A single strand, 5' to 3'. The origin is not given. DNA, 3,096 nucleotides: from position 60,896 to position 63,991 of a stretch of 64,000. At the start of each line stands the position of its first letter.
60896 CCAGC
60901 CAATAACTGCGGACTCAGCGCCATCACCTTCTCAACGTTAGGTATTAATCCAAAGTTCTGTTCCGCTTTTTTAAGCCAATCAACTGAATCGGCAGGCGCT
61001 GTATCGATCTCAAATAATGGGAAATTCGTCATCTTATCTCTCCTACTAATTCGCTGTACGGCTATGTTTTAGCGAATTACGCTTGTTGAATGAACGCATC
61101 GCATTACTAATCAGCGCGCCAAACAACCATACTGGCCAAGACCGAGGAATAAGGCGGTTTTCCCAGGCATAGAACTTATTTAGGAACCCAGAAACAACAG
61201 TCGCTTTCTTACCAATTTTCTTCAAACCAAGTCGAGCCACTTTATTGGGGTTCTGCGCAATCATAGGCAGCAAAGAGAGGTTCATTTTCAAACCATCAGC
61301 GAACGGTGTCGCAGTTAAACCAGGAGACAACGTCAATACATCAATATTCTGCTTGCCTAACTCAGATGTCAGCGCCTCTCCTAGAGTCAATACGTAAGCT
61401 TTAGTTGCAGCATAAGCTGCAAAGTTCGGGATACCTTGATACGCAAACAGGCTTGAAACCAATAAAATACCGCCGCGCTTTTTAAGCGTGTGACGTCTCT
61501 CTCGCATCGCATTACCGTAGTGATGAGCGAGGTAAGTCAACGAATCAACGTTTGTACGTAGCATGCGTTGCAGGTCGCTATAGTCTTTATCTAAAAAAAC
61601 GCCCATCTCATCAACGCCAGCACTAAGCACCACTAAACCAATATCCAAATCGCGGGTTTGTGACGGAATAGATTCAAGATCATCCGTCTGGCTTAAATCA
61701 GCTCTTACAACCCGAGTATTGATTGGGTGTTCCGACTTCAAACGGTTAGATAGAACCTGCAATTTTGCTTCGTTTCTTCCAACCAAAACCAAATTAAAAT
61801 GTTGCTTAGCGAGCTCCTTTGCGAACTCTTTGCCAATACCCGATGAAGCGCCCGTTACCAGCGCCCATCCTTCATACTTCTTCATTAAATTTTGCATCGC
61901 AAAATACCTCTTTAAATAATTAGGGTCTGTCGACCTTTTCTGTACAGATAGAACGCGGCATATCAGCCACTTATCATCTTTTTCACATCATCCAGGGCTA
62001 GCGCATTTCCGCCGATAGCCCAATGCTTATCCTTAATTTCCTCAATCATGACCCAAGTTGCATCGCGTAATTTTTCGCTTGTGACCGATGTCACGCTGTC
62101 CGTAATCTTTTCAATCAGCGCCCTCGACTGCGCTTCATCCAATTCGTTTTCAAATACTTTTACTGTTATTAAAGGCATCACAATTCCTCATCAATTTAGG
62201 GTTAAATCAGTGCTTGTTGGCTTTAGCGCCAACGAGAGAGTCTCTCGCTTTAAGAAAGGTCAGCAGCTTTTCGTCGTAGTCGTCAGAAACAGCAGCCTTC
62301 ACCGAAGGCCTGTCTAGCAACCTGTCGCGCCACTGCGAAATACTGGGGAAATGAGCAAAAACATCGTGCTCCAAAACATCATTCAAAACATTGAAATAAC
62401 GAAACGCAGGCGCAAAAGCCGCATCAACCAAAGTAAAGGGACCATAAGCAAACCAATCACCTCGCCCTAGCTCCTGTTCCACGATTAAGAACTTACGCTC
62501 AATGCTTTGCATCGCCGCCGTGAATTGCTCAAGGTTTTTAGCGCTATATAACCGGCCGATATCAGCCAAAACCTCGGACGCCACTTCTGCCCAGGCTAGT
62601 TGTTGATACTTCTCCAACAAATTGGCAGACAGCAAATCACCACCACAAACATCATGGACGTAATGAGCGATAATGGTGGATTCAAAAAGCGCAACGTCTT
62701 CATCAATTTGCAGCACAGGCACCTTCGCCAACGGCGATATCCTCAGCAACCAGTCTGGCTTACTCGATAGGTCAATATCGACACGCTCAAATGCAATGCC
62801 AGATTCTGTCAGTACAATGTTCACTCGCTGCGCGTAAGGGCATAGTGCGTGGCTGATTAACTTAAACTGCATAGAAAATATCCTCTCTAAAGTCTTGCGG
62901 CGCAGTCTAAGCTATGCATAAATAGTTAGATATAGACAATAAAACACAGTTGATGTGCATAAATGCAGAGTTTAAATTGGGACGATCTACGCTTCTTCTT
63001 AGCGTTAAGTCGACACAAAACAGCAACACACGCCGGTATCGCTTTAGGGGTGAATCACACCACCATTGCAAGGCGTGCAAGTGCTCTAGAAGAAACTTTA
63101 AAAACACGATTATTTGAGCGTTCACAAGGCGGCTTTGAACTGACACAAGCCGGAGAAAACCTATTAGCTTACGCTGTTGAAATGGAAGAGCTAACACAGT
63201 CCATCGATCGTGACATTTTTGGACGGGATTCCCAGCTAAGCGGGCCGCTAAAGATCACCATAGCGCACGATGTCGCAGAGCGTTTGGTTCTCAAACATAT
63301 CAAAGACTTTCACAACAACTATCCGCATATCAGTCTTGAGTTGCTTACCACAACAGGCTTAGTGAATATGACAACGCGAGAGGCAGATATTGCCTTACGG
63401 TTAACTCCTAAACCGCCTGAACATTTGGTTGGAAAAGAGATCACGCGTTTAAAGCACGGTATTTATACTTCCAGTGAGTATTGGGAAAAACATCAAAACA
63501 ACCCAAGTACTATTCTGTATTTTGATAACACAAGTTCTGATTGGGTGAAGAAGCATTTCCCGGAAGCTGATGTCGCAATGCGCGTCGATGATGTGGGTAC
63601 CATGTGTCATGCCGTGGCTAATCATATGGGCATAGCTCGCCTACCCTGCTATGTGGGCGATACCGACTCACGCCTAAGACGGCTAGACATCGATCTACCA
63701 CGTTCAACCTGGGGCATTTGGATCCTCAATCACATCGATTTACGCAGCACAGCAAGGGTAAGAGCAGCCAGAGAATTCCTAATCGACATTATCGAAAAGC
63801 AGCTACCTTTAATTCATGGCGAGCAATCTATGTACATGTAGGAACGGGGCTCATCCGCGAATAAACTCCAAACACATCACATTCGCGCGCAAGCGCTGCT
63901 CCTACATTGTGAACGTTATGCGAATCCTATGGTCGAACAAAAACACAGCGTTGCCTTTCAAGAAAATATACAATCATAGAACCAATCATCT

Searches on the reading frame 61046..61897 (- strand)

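Call 38: search_protein_families(library=pfam, proteins=[window:61046-61897:-], max_evalue=0.001)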
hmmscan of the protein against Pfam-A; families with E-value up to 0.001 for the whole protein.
window:61046-61897:- (283 aa): 5 families
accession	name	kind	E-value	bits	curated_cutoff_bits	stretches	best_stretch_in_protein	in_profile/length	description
PF00106.31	adh_short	-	8.2e-32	110.7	26.6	1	11-201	2-188/195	short chain dehydrogenase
PF13561.12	adh_short_C2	-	6.6e-27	95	27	1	16-213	1-194/236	Enoyl-(Acyl carrier protein) reductase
PF08659.16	KR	-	4.1e-13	50.1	22.6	1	10-173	1-160/180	KR domain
PF13460.12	NAD_binding_10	-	1.6e-05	25.3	27.2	1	16-77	1-57/184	NAD(P)H-binding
PF01370.27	Epimerase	-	0.00062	19.7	20.9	0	12-86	1-67/240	NAD dependent epimerase/dehydratase family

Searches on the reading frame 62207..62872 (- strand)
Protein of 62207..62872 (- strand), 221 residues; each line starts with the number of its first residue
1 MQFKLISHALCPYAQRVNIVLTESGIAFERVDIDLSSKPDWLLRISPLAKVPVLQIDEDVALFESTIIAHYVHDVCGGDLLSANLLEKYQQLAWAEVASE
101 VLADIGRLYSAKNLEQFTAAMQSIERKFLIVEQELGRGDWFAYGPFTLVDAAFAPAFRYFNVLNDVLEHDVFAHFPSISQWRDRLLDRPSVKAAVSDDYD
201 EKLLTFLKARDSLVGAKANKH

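Call 38: search_protein_families(library=pfam, proteins=[window:62207-62872:-], max_evalue=0.001)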
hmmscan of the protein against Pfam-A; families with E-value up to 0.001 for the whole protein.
window:62207-62872:- (221 aa): 8 families
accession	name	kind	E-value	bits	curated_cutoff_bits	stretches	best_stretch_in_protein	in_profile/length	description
PF13409.12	GST_N_2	-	2.2e-17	63.9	25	1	11-73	2-68/70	Glutathione S-transferase, N-terminal domain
PF13417.12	GST_N_3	-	1.6e-16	60.8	22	1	5-72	1-67/75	Glutathione S-transferase, N-terminal domain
PF02798.26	GST_N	-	8.5e-14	52.1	20.9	1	1-73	1-75/76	Glutathione S-transferase, N-terminal domain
PF00043.30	GST_C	-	3.3e-08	34.1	20.7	1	116-189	23-93/93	Glutathione S-transferase, C-terminal domain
PF13410.11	GST_C_2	-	1.5e-07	31.8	24.9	1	117-184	4-69/69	Glutathione S-transferase, C-terminal domain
PF22441.2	CLIC-like_N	-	9.3e-06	26.2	23.5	1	11-61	19-69/86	CLIC-like N-terminal domain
PF14497.11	GST_C_3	-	0.00021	21.9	21.6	1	120-193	27-99/104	Glutathione S-transferase, C-terminal domain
PF00462.30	Glutaredoxin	-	0.00045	20.8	22.9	0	10-59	8-58/60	Glutaredoxin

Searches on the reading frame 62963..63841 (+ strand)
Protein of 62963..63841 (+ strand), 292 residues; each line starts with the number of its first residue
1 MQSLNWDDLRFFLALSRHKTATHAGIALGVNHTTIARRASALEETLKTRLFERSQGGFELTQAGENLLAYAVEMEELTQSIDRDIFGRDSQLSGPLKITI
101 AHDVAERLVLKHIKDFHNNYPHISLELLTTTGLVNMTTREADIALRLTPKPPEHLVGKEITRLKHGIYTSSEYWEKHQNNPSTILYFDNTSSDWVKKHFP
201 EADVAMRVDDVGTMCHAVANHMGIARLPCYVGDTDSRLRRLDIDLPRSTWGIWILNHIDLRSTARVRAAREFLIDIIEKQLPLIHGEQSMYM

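Call 38: search_protein_families(library=pfam, proteins=[window:62963-63841:+], max_evalue=0.001)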
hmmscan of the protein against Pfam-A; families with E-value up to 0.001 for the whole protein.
window:62963-63841:+ (292 aa): 3 families
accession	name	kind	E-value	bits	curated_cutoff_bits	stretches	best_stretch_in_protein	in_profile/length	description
PF03466.25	LysR_substrate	-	7e-22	78.3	28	1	91-274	3-205/209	LysR substrate binding domain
PF00126.33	HTH_1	-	2.9e-13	50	26.6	1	6-65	1-60/60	Bacterial regulatory helix-turn-helix protein, lysR family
PF25213.1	HVO_A0261_N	-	0.00062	20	35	0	27-82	33-82/86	HVO_A0261 N-terminal domain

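Call 83: find_encoding_contigs(protein=window:62963-63841:+, flank=10000, max_places=1)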
Protein window:62963-63841:+ (292 aa): 1 contig read that carries it; 1 place shown.
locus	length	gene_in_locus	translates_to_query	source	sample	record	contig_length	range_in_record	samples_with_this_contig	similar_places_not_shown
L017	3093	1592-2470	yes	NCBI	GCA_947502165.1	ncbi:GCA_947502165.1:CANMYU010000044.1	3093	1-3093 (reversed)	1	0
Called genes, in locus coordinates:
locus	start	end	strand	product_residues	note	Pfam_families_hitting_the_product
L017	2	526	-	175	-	?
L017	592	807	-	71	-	PF01361:Tautomerase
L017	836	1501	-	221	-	PF02798:GST_N, PF13417:GST_N_3, PF22441:CLIC-like_N (weak), PF13409:GST_N_2, PF00043:GST_C, PF13410:GST_C_2 (weak)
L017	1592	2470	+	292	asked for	PF00126:HTH_1, PF03466:LysR_substrate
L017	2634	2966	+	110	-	-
